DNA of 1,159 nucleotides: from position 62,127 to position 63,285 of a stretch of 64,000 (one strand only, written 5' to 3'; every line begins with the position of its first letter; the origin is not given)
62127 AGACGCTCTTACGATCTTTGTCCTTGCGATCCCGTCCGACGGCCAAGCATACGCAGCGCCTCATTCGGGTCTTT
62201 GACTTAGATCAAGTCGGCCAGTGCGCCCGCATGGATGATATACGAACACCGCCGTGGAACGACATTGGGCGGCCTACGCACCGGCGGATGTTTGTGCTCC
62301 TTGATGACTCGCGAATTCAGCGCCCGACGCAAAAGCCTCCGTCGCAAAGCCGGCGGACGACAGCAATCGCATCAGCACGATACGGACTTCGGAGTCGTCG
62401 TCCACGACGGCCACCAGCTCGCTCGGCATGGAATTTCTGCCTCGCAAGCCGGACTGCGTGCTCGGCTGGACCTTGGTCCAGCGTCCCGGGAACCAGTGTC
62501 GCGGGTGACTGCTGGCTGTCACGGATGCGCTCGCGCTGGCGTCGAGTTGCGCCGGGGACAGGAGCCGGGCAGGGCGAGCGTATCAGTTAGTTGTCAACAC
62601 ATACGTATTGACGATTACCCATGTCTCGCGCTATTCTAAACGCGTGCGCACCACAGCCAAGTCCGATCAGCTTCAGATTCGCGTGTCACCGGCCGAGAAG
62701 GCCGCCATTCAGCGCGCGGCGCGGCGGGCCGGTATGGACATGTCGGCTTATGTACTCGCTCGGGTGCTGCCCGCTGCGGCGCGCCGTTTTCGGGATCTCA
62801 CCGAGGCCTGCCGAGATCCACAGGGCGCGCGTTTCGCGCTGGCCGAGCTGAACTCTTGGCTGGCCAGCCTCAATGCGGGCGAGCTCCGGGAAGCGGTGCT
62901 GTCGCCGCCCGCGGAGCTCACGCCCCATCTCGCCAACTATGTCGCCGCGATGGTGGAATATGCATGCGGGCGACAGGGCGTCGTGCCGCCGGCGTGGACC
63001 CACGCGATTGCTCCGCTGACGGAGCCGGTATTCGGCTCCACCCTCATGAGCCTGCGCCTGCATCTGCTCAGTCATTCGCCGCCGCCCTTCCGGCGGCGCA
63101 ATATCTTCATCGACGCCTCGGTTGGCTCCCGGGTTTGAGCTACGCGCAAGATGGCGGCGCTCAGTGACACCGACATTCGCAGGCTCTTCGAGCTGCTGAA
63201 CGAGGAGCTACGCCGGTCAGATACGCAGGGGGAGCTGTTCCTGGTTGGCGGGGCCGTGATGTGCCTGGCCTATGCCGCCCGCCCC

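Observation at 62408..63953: RHH + minimal nucleotidyltransferase two-gene module bracketed by ~50-bp direct repeats inside response-regulator debris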

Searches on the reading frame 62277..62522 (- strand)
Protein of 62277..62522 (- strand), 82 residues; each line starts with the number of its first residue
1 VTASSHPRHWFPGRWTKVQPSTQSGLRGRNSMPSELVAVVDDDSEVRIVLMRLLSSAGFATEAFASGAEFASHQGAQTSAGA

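Call 6: search_protein_families(library=pfam, proteins=[window:62277-62522:-], max_evalue=1)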
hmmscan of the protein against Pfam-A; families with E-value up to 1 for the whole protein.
window:62277-62522:- (82 aa): 1 family
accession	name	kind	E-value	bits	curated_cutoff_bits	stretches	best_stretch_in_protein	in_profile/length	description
PF00072.30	Response_reg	-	0.0057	17.2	30.2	1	37-72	1-36/111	Response regulator receiver domain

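Call 12: search_protein_families(library=ncbifam, proteins=[window:62277-62522:-], max_evalue=1)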
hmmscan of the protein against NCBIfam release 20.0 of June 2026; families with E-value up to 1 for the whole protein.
window:62277-62522:- (82 aa): 9 families
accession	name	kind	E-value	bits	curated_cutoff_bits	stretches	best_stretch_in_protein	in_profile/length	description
NF008176.1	PRK10923.1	equivalog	9.7e-05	21.1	620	1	35-72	4-41/469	nitrogen regulation protein NR(I)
NF006900.1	PRK09390.1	equivalog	0.00017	21.2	255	1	35-75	5-45/203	response regulator FixJ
TIGR01818.1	ntrC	equivalog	0.00079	18.3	558.6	1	37-72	1-36/463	nitrogen regulation protein NR(I)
NF007005.1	PRK09468.1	equivalog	0.025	14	331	1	36-67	5-36/237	osmolarity response regulator transcription factor OmpR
NF046022.1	RespRegCpdRBruc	equivalog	0.04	13.9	180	1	39-71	6-38/120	cell cycle two-component system response regulator CpdR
NF010076.0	PRK13557.1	subfamily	0.059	11.8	631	1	8-69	389-450/540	histidine kinase famiy protein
NF045717.1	DVU0259_DivK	exception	0.075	13.2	160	1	37-69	5-37/117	DVU0259 family response regulator domain-containing protein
NF008469.0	PRK11361.1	equivalog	0.099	11.3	714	1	35-69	5-39/461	acetoacetate metabolism transcriptional regulator AtoC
NF045944.1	ResRegRpaBCyano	equivalog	0.16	11.3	330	1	39-69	2-32/229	response regulator transcription factor RpaB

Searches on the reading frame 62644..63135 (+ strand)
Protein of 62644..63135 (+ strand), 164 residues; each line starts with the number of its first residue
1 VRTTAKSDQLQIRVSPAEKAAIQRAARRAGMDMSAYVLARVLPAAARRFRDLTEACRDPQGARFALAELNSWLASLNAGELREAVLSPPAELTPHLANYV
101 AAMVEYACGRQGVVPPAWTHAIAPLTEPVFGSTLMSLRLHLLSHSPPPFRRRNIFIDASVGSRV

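Call 6: search_protein_families(library=pfam, proteins=[window:62644-63135:+], max_evalue=1)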
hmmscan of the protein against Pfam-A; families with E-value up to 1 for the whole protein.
window:62644-63135:+ (164 aa): 4 families
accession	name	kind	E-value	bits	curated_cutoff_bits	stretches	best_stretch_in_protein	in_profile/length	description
PF21983.2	NikA-like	-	7.3e-09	36.1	27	1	6-44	3-41/72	Mobilization protein NikA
PF08681.18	TacA1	-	2.1e-07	31.2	21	1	9-47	1-39/80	Antitoxin TacA 1-like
PF16911.10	PapA_C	-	0.0078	16.1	30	1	9-52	7-48/203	Phthiocerol/phthiodiolone dimycocerosyl transferase C-terminus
PF09386.16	ParD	-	0.035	14.9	27.3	1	9-48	3-42/80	Antitoxin ParD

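Call 12: search_protein_families(library=ncbifam, proteins=[window:62644-63135:+], max_evalue=1)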
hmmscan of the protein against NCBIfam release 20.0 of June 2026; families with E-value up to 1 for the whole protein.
window:62644-63135:+ (164 aa): 6 families
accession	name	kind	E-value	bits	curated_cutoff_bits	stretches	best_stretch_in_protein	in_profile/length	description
NF041418.1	MbpA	equivalog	0.00037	20.3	90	1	6-43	1-38/93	mobilization protein MbpA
NF041264.1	MobA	equivalog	0.00074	19.9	80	1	8-42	5-39/91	plasmid mobilization protein MobA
NF010451.0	PRK13877.1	equivalog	0.00085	19.7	134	1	3-38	9-44/124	conjugal transfer transcriptional regulator TraJ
NF049968.1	QhpR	equivalog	0.02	14.1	250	1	30-65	211-246/284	AraC-like transcriptional regulator QhpR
NF046040.1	RelB_antitoxin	equivalog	0.12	12.7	50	1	11-37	2-28/69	type II toxin-antitoxin system RelB family antitoxin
NF041451.1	DDP1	equivalog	0.28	11.3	150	1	6-41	52-87/169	DNA distortion polypeptide 1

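Call 13: search_protein_families(library=padloc, proteins=[window:62644-63135:+], max_evalue=1)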
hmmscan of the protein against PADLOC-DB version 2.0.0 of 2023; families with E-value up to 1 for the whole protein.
window:62644-63135:+ (164 aa): 0 families

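Call 39: search_solved_structures(query=A1, max_evalue=10, show_alignments=2)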
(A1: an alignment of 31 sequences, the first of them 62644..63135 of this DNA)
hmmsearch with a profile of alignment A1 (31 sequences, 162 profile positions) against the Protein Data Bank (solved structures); distinct sequences matched with E-value up to 10: 8.
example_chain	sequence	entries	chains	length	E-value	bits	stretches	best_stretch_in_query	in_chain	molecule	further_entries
7zg5_C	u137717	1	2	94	0.0058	19.9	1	4-50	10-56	DUF1778 domain-containing protein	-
3hug_B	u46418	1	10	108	0.017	18.4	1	31-90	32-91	PROBABLE CONSERVED MEMBRANE PROTEIN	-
6ajm_C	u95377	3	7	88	0.029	17.6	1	2-52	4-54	DUF1778 domain-containing protein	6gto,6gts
7ak7_C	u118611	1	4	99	0.063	16.5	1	3-55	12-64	CopG family transcriptional regulator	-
5zgn_A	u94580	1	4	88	0.079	16.2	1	3-60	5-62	KacA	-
6ajn_C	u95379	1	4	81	0.094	15.9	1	5-48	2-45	DUF1778 domain-containing protein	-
2ba3_A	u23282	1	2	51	0.57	13.4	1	8-36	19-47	NikA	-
5d18_A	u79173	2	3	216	0.96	12.7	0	77-125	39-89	TetR family transcriptional regulator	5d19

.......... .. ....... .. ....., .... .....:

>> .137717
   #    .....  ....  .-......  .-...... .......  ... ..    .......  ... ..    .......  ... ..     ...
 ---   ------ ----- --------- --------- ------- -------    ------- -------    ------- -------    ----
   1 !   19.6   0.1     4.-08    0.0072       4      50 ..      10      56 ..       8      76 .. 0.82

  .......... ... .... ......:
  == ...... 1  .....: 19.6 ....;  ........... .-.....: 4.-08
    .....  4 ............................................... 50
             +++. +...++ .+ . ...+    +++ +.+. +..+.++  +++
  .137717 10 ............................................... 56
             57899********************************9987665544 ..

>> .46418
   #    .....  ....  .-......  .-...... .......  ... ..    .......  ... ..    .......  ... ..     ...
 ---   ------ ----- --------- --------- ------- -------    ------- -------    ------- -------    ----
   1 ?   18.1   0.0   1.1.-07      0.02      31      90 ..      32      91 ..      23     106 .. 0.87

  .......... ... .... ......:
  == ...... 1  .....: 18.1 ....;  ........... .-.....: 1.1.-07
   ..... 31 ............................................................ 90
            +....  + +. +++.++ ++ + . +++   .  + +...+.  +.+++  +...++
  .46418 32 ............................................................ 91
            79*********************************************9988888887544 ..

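Call 40: find_homologous_proteins(query=A1)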
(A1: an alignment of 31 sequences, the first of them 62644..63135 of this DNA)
Query A1 (31 sequences) (164 aa, profile of the alignment): 5410 proteins with E <= 0.001 among 8000 candidates; the best 120 are listed.
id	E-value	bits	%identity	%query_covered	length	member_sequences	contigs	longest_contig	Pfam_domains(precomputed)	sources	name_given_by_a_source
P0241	1.1e-78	281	82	100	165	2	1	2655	PF21983.3,PF08681.19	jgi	-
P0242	2.1e-78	280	80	98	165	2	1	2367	PF21983.3,PF08681.19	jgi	jgi:hypothetical protein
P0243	3.3e-78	279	81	99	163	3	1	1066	PF21983.3,PF08681.19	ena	-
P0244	3.9e-78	279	82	100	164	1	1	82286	PF21983.3,PF08681.19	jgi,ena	-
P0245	4.5e-78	279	84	100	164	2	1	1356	PF21983.3,PF08681.19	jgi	jgi:uncharacterized protein (DUF1778 family)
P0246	8.1e-78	278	83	100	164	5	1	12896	PF21983.3,PF08681.19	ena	-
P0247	1.4e-77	277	84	100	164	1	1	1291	PF21983.3,PF08681.19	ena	-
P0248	1.5e-77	277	83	100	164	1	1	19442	PF21983.3,PF08681.19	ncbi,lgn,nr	ncbi:MAG TPA: DUF1778 domain-containing protein [Burkholderiales bacterium]|nr:DUF1778 domain-contai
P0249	1.6e-77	277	82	100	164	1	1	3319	PF21983.3,PF08681.19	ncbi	-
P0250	2.1e-77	277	81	100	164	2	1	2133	PF21983.3,PF08681.19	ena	-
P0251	2.6e-77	276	79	100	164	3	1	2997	PF21983.3,PF08681.19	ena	-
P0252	2.7e-77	276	83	100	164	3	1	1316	PF21983.3,PF08681.19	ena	-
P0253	3.1e-77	276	66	100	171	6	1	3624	PF21983.3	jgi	jgi:hypothetical protein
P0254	3.5e-77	276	79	100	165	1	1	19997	PF21983.3,PF08681.19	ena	-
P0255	4.3e-77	276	84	100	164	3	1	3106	PF21983.3,PF08681.19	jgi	jgi:hypothetical protein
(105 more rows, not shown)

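Call 48: predict_structure(alignment_id=A2)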
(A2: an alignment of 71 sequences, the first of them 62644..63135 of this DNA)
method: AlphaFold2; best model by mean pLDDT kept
length: 164 residues; sequences in the alignment: 71
mean_pLDDT: 82.6   pTM: 0.71
mean pLDDT of the five models: 82.6, 80.5, 79.2, 77.4, 77.2
residues with pLDDT >= 90: 68; 70-90: 73; 50-70: 9; < 50: 14
segments of 3 or more residues with pLDDT < 50: 1-9, 160-164
pLDDT, mean of each block of 10 residues (from residue 1): 41 78 87 78 81 88 84 90 91 93 95 96 93 79 89 78 34
secondary structure, 60 per line:
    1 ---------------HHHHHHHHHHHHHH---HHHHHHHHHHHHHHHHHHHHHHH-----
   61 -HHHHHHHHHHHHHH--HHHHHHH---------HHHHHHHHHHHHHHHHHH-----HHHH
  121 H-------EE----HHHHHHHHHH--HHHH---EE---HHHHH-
elements in order: H16-29 H33-55 H62-75 H78-84 H94-111 H117-121 H135-144 H147-150 H159-163

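Call 54: fold_search(model_id=the predicted structure, library=pdb)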
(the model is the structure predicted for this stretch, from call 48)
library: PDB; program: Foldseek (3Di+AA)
matches with E <= 10: 72; with E <= 0.001: 0
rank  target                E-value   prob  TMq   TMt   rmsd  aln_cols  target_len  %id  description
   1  8jdi_G                6.1e-01  0.41  0.23  0.25  10.4       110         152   14  Crystal structure of Cas7-AcrIF25 complex (released 2024-05-29)
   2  3a8p_C                9.2e-01  0.13  0.21  0.17  11.2       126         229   15  Crystal structure of the Tiam2 PHCCEx domain (released 2009-11-24)
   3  3a8p_D                1.1e+00  0.12  0.21  0.17  10.9       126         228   15  Crystal structure of the Tiam2 PHCCEx domain (released 2009-11-24)
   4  8jdi_H                1.4e+00  0.25  0.23  0.25  10.1       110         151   14  Crystal structure of Cas7-AcrIF25 complex (released 2024-05-29)
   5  6scg_B                1.9e+00  0.13  0.21  0.11   9.2        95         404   16  Structure of AdhE form 1 (released 2020-08-26)
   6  1b28_MODEL_1_A        2.4e+00  0.90  0.21  0.60   3.8        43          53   21  ARC REPRESSOR MYL MUTANT FROM SALMONELLA BACTERIOPHAGE P22 (released 1999-11-03)
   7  2dg8_B                2.4e+00  0.12  0.21  0.19  10.3       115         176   23  Crystal structure of the putative trasncriptional regulator SCO7518 from Streptomyces coelicolor A3(2) (released 2007-03-13)
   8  9gaw_N                2.6e+00  0.09  0.18  0.08   9.2       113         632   16  High-resolution structure of the Anaphase-promoting complex/cyclosome (APC/C) bound to co-activator Cdh1 (released 2024-08-14)
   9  4dlo_A                3.1e+00  0.09  0.17  0.09  11.3        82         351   12  Crystal structure of the GAIN and HormR domains of brain angiogenesis inhibitor 3 (BAI3) (released 2012-02-22)
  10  8fy3_A                3.1e+00  0.08  0.22  0.08  13.1       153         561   14  Structure of NOT1:NOT10:NOT11 module of the human CCR4-NOT complex (released 2023-07-26)
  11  1bdv_B                3.3e+00  0.90  0.22  0.64   5.5        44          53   18  ARC FV10 COCRYSTAL (released 1999-01-06)
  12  2gh0_B                3.3e+00  0.10  0.23  0.20  10.2       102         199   20  Growth factor/receptor complex (released 2006-06-27)
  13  8v3b_a                3.3e+00  0.06  0.17  0.09  14.0        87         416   15  Computational Designed Nanocage O43_129_+4 (released 2024-03-13)
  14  2p9i_G                3.5e+00  0.08  0.20  0.23  18.2       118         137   14  Crystal Structure of bovine Arp2/3 Complex co-crystallized with ADP and crosslinked with gluteraldehyde (released 2007-05-29)
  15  2dg8_D                3.9e+00  0.08  0.20  0.19  10.5       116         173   22  Crystal structure of the putative trasncriptional regulator SCO7518 from Streptomyces coelicolor A3(2) (released 2007-03-13)
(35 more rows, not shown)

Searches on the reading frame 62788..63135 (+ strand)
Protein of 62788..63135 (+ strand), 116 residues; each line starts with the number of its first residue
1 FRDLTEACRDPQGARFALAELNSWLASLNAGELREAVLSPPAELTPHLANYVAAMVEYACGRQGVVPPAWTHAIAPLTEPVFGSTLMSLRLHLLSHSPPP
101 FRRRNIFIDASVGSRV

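Call 56: search_protein_families(library=pfam, proteins=[window:62788-63135:+], max_evalue=10)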
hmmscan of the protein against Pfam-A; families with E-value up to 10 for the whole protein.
seq(116 aa): 1 family
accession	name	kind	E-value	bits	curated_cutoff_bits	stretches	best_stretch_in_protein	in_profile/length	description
PF11432.13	DUF3197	-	0.12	12.7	27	1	12-41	56-84/113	Protein of unknown function (DUF3197)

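Call 69: search_protein_representatives(protein=window:62791-63135:+)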
Query: 115 residues. Proteins with E-value up to 0.001 (for the whole library): 410; up to 1e-10: 233; up to 1e-30: 12. The best 150 are listed.
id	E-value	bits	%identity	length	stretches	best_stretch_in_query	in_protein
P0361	8.4e-47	174.8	73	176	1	1-115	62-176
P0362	4.5e-34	133.8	66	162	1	12-115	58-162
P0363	5.2e-34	133.6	61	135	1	3-115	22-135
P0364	6.4e-34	133.3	59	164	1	1-115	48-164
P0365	1.2e-33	132.5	60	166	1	2-115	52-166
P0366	8.2e-33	129.8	58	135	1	6-115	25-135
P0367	1.1e-32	129.4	61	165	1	8-115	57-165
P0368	1.8e-32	128.7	61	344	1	6-114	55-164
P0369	2.1e-32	128.4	62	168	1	4-115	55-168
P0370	1.7e-31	125.5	69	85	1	32-114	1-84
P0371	3.6e-31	124.5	60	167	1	9-115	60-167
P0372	7.4e-31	123.5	60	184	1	6-115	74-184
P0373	1.1e-30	122.9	58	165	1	6-115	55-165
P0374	2.2e-30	121.9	59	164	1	1-115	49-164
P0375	9.2e-30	119.9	60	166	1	11-115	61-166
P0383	5.8e-27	110.9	61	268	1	10-115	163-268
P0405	2.6e-23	99.1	53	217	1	11-115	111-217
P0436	1.5e-20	90.3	50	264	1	9-115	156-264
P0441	2.2e-20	89.7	49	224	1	6-115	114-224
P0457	1.9e-19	86.7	41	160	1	6-115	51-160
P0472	1.8e-18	83.6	56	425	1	31-114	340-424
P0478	4.9e-18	82.2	40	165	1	7-115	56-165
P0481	6.4e-18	81.8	40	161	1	3-114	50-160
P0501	7.7e-17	78.3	46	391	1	8-114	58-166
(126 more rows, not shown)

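Call 71: search_protein_families(library=pfam, proteins=[P0368, P0501, P0472, P0383, P0436, P0441, P0405, P0457, P0481, P0478], max_evalue=0.01)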
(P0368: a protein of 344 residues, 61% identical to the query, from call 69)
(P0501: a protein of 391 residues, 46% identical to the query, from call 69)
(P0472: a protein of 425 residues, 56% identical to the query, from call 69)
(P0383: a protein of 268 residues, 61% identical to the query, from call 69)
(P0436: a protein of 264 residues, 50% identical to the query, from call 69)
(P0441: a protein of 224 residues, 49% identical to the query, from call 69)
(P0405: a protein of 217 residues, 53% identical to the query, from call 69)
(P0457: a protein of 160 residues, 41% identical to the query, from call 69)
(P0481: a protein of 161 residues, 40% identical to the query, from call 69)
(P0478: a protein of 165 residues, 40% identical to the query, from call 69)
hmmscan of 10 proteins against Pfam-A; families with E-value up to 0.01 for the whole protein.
P0368 (344 aa): 2 families
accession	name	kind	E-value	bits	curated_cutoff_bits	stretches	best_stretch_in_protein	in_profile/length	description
PF21983.2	NikA-like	-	1.5e-06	28.7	27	1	6-42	3-39/72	Mobilization protein NikA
PF08681.18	TacA1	-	0.00046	20.6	21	1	9-43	1-35/80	Antitoxin TacA 1-like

P0501 (391 aa): 1 family
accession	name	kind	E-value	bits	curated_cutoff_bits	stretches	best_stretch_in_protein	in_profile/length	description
PF21983.2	NikA-like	-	8.9e-07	29.4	27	1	7-43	3-39/72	Mobilization protein NikA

P0472 (425 aa): 0 families

P0383 (268 aa): 2 families
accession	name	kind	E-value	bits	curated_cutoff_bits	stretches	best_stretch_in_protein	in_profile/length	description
PF21983.2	NikA-like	-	1.1e-05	25.9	27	1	109-146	2-39/72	Mobilization protein NikA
PF08681.18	TacA1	-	0.00041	20.7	21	1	113-144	1-32/80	Antitoxin TacA 1-like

P0436 (264 aa): 2 families
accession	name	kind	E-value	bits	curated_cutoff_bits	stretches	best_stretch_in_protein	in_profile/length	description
PF21983.2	NikA-like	-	1.8e-06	28.4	27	1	102-141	3-42/72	Mobilization protein NikA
PF08681.18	TacA1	-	2.5e-05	24.6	21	1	105-147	1-43/80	Antitoxin TacA 1-like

P0441 (224 aa): 2 families
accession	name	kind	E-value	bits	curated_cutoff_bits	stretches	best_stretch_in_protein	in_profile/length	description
PF08681.18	TacA1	-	2e-05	24.9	21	1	69-103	2-36/80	Antitoxin TacA 1-like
PF21983.2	NikA-like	-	2.8e-05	24.6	27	1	64-102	2-40/72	Mobilization protein NikA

P0405 (217 aa): 3 families
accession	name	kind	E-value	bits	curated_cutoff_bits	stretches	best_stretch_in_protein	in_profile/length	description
PF21983.2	NikA-like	-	3.6e-05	24.3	27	1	58-94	3-39/72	Mobilization protein NikA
PF08681.18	TacA1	-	0.00011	22.6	21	1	62-104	2-44/80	Antitoxin TacA 1-like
PF09386.16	ParD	-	0.0029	18.4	27.3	1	62-110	4-53/80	Antitoxin ParD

P0457 (160 aa): 3 families
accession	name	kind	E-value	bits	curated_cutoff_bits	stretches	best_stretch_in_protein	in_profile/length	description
PF21983.2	NikA-like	-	4.6e-06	27.1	27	1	2-39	3-40/72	Mobilization protein NikA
PF08681.18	TacA1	-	1.4e-05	25.4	21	1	5-39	1-35/80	Antitoxin TacA 1-like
PF19807.5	DUF6290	-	0.0071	17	27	0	6-39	4-37/72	Family of unknown function (DUF6290)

P0481 (161 aa): 1 family
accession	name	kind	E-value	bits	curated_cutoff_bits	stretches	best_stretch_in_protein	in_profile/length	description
PF21983.2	NikA-like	-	3.2e-05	24.4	27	1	4-41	3-40/72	Mobilization protein NikA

P0478 (165 aa): 3 families
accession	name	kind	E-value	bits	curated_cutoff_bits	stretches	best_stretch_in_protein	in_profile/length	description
PF08681.18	TacA1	-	1.7e-06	28.3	21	1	10-40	2-32/80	Antitoxin TacA 1-like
PF09386.16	ParD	-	0.00047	20.9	27.3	1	10-58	4-43/80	Antitoxin ParD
PF21983.2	NikA-like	-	0.0021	18.6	27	1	6-42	3-39/72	Mobilization protein NikA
